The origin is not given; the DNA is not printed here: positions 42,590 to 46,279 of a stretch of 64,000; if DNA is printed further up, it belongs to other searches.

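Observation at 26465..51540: One Lys-rich, disulfide-framed helical module is reused in at least seven secreted proteins with unrelated catalytic parts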

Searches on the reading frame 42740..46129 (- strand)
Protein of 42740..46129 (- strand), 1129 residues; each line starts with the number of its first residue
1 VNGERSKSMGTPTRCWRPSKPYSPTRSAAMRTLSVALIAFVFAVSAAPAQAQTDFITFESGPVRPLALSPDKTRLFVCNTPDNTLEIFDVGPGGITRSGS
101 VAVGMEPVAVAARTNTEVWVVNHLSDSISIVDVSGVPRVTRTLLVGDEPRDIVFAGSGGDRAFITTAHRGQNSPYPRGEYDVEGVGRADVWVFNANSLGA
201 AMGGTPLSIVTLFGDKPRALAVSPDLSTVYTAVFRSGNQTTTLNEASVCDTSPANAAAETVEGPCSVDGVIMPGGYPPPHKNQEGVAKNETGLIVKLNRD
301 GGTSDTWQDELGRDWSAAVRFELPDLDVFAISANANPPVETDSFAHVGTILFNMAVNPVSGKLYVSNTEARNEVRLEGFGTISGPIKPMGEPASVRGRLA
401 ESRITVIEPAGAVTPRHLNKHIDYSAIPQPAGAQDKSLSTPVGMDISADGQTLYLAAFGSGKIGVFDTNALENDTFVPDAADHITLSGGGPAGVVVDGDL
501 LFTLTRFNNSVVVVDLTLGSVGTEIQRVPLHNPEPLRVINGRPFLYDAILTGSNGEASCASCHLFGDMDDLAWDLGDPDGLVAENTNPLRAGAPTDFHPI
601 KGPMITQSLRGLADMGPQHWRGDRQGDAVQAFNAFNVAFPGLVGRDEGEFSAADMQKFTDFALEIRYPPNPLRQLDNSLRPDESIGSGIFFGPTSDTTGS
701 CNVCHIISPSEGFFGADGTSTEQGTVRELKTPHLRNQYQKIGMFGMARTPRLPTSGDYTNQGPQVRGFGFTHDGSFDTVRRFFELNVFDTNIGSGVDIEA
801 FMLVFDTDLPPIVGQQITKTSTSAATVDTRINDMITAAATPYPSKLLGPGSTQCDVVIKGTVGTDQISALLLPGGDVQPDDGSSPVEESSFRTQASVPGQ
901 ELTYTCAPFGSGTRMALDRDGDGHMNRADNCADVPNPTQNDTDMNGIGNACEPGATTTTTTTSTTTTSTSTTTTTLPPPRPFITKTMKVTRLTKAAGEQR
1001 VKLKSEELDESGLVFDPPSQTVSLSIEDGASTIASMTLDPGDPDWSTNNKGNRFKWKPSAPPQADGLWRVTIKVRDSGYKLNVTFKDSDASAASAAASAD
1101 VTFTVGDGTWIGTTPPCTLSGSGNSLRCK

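Call 4: search_protein_families(library=pfam, proteins=[window:42740-46129:-], max_evalue=0.1)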
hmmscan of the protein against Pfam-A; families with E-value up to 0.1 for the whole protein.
window:42740-46129:- (1129 aa): 5 families
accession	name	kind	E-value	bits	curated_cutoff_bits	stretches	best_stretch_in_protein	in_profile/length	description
PF02412.23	TSP_3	-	4.3e-06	26.8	25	1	918-939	15-36/36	Thrombospondin type 3 repeat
PF08450.18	SGL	-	4.6e-05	23.6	26.3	1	66-168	139-246/246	SMP-30/Gluconolactonase/LRE-like region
PF10282.15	Lactonase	-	0.00028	20.6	21.7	0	63-134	39-116/344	Lactonase, 7-bladed beta-propeller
PF03150.19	CCP_MauG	-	0.00076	20.6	25.6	0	541-568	7-29/149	Di-haem cytochrome c peroxidase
PF25174.1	Beta-prop_THOC3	-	0.017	14.6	305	1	59-157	45-140/272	THOC3 beta-propeller domain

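Call 5: search_protein_families(library=ncbifam, proteins=[window:42740-46129:-], max_evalue=0.1)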
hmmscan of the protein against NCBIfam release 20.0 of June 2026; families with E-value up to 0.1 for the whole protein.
window:42740-46129:- (1129 aa): 8 families
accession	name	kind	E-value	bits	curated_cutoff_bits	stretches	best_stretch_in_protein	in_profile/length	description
NF052340.1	hydrazine_beta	equivalog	3e-10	39.7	560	1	36-166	6-135/372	hydrazine synthase subunit beta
TIGR03866.1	PQQ_ABC_repeats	subfamily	8.4e-10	38.2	287.3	1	111-157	6-51/310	PQQ-dependent catabolism-associated beta-propeller protein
NF045500.1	Omp28_seleno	equivalog_domain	1.8e-09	37.5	200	1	914-954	270-310/377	Omp28-related selenoprotein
NF047638.1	throspo3_MtsC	equivalog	1.7e-08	33.8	350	1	912-953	119-160/428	cell-cell cohesion MYXO-CTERM protein MtsC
TIGR02276.1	beta_rpt_yvtn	repeat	2.5e-06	27.4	27.85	1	115-154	3-41/42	beta-propeller repeat protein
NF052341.1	hydrazine_gamma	equivalog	0.00028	20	625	1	537-710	66-220/339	hydrazine synthase subunit gamma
NF048007.1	MmpL3Stblzr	equivalog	0.0024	17.1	600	1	56-133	44-120/366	MmpL3/TtfA transport complex stabilizer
NF008258.1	PRK11028.1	equivalog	0.0073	15.4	370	0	421-516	109-205/330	6-phosphogluconolactonase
